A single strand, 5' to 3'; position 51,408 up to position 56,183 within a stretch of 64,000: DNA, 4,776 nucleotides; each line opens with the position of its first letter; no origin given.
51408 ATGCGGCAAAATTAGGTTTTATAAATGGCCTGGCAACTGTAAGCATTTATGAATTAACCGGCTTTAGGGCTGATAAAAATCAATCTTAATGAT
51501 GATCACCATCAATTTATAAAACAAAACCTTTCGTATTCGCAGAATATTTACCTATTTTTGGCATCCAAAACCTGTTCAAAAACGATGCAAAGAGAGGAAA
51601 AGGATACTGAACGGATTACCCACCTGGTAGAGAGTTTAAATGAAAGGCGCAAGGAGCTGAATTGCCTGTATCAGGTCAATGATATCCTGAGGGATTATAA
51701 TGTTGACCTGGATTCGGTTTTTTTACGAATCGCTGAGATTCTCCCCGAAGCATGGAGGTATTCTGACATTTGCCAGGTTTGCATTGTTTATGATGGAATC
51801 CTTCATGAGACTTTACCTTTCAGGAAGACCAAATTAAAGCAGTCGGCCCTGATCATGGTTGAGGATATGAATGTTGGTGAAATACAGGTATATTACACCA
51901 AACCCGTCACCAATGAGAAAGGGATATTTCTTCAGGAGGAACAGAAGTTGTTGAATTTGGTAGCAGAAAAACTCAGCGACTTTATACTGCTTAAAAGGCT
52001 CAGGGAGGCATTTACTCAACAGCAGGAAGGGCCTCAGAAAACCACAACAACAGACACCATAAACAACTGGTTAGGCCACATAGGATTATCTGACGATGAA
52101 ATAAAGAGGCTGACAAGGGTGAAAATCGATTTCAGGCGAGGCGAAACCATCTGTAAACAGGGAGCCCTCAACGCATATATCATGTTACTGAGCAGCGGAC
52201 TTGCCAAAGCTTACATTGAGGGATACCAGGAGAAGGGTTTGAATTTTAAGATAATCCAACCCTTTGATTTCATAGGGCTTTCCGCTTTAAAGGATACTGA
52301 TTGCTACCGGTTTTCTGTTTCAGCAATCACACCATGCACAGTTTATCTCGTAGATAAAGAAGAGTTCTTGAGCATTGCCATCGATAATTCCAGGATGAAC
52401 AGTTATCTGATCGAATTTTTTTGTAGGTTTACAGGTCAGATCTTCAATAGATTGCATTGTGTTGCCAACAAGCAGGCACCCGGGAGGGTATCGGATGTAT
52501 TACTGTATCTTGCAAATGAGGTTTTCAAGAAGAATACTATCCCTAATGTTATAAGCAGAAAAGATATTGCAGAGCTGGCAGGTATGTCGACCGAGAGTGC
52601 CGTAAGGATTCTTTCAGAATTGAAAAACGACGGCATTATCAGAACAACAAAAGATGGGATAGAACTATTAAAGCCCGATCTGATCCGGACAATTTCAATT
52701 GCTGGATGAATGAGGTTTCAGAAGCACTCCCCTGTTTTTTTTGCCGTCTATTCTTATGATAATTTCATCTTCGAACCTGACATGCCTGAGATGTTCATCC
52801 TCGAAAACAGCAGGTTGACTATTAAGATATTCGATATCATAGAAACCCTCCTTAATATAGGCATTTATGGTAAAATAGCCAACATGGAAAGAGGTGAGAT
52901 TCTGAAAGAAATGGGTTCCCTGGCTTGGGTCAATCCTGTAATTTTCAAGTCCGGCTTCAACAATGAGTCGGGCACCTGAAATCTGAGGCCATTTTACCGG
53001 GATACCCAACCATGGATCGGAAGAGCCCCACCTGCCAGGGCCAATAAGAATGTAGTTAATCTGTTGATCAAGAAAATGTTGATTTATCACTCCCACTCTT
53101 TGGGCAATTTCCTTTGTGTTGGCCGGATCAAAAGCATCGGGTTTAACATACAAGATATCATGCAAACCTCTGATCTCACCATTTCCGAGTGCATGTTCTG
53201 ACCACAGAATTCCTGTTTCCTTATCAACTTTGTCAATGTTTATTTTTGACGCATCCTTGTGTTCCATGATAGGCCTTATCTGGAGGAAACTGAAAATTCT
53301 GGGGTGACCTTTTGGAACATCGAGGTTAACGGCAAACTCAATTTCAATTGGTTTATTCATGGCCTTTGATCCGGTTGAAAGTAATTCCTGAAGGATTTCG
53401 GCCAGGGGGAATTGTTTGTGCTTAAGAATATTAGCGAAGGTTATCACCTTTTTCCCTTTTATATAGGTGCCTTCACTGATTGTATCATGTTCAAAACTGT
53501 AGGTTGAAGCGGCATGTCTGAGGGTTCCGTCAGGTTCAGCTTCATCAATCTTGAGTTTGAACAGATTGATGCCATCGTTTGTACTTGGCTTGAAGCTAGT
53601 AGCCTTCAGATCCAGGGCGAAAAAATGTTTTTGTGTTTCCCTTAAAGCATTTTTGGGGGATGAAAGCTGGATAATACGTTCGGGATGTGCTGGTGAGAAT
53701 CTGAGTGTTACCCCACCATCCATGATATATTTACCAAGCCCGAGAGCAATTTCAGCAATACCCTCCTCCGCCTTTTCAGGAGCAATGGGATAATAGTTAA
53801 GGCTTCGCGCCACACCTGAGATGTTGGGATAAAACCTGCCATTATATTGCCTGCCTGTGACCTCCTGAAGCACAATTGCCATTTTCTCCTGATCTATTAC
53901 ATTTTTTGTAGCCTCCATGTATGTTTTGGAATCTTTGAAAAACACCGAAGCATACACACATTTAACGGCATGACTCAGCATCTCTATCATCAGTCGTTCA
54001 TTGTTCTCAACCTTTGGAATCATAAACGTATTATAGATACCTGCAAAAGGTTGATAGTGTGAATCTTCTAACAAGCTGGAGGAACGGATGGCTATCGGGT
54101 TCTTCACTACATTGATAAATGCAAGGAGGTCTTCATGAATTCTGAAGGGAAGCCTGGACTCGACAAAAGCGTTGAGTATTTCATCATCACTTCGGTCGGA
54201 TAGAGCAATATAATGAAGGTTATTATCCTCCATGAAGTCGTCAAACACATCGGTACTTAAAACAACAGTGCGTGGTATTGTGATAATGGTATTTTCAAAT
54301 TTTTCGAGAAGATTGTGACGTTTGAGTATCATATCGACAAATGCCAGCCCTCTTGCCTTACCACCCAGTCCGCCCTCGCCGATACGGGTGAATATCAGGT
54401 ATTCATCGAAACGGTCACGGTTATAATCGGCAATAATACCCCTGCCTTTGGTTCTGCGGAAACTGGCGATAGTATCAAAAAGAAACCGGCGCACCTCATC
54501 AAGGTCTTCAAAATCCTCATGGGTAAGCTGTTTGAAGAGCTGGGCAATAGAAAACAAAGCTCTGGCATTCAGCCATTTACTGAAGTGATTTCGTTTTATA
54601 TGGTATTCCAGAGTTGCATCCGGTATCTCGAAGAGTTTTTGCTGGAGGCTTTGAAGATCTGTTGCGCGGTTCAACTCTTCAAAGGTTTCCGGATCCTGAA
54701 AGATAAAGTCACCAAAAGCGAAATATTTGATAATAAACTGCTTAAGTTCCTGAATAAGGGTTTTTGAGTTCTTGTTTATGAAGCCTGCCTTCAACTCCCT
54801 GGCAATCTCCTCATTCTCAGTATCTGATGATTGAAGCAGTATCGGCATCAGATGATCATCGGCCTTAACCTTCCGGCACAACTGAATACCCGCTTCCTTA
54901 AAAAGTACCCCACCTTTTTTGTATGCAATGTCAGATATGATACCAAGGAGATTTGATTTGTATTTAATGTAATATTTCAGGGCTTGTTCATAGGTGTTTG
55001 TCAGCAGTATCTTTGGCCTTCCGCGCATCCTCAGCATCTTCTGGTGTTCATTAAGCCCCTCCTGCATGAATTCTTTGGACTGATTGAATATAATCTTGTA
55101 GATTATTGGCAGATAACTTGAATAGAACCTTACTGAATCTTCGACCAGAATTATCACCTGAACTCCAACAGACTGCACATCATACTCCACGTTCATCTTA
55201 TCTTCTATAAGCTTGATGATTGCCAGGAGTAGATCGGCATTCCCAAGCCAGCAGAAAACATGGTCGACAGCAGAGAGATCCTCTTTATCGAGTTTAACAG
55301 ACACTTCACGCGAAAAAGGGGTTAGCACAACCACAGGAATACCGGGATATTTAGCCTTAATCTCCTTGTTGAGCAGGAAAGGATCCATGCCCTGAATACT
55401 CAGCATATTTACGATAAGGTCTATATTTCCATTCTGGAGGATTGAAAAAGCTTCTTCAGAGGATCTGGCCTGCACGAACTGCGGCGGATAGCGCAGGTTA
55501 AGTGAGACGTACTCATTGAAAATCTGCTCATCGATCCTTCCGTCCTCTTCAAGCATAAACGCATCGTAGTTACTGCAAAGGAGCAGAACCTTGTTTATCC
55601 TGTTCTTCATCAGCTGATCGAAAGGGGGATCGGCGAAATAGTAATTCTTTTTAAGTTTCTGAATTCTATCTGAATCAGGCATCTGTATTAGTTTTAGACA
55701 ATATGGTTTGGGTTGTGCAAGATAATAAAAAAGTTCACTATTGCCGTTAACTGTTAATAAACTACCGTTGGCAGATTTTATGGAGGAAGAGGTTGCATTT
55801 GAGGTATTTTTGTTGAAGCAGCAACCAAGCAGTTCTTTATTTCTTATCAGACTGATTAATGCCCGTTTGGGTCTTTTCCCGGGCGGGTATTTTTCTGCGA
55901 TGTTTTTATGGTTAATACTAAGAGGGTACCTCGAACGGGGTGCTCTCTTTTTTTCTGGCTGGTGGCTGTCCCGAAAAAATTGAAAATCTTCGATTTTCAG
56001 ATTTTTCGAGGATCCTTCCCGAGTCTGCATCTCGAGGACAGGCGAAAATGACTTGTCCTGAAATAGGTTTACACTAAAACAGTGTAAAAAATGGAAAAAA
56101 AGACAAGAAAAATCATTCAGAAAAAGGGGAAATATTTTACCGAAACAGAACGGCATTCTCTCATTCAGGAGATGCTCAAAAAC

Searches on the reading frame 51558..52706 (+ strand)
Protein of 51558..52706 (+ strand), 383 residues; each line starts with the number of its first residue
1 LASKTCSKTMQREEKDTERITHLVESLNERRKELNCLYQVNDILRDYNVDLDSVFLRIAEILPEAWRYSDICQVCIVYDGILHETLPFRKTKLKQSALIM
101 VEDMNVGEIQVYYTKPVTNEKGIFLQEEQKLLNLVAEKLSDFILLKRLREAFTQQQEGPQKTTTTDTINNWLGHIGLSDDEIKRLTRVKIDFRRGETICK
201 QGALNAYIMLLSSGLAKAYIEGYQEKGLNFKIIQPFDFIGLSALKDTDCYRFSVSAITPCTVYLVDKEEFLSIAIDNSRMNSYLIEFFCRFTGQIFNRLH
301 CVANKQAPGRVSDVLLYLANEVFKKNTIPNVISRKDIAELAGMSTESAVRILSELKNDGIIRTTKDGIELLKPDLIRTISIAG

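Call 103: search_protein_families(library=pfam, proteins=[window:51558-52706:+], max_evalue=0.001)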
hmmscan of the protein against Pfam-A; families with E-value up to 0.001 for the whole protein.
window:51558-52706:+ (383 aa): 3 families
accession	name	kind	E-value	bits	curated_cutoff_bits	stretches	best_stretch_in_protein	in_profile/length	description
PF00027.35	cNMP_binding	-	3.8e-12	46.4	27.5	1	191-274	3-86/89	Cyclic nucleotide-binding domain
PF13545.12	HTH_Crp_2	-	6.8e-12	45.6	27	1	310-375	2-66/70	Crp-like helix-turn-helix domain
PF00325.26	Crp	-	0.00037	20.6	21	0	332-361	3-32/32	Bacterial regulatory proteins, crp family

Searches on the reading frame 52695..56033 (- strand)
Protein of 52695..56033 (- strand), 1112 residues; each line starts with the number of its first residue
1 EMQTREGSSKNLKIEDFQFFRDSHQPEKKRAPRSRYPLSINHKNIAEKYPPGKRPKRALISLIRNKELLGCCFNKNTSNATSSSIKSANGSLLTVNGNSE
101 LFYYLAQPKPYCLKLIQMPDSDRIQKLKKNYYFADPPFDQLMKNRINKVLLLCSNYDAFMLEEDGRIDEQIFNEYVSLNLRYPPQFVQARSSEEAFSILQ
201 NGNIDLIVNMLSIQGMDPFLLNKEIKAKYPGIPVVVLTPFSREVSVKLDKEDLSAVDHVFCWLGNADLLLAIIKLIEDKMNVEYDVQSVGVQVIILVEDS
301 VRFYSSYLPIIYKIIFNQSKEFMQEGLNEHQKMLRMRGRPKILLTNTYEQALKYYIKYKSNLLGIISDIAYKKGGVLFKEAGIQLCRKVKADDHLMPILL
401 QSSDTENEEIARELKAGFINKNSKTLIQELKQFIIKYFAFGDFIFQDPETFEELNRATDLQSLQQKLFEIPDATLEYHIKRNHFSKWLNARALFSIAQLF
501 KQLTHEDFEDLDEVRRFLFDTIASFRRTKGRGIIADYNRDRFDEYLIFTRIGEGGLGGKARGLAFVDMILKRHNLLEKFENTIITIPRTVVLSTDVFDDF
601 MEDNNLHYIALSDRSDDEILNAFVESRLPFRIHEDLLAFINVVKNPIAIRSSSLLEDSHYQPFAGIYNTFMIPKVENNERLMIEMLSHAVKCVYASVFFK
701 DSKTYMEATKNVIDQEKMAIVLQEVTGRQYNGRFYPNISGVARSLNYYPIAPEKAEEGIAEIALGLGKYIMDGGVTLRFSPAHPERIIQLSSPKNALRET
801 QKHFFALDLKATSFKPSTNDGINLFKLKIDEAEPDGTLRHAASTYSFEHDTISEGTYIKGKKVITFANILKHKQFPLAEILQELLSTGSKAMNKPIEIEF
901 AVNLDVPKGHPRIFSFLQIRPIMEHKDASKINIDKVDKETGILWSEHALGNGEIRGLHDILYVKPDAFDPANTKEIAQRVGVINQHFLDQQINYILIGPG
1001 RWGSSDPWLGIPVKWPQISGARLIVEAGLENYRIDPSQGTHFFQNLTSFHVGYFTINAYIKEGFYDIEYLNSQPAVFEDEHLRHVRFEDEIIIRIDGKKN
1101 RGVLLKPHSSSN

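Call 103: search_protein_families(library=pfam, proteins=[window:52695-56033:-], max_evalue=0.001)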
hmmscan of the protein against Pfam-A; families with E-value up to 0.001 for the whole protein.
window:52695-56033:- (1112 aa): 2 families
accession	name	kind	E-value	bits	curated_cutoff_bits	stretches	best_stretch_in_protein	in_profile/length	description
PF01326.24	PPDK_N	-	1.6e-37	130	27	1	556-938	4-325/328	Pyruvate phosphate dikinase, AMP/ATP-binding domain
PF00072.30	Response_reg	-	1e-08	35.7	30.2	1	185-260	24-98/111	Response regulator receiver domain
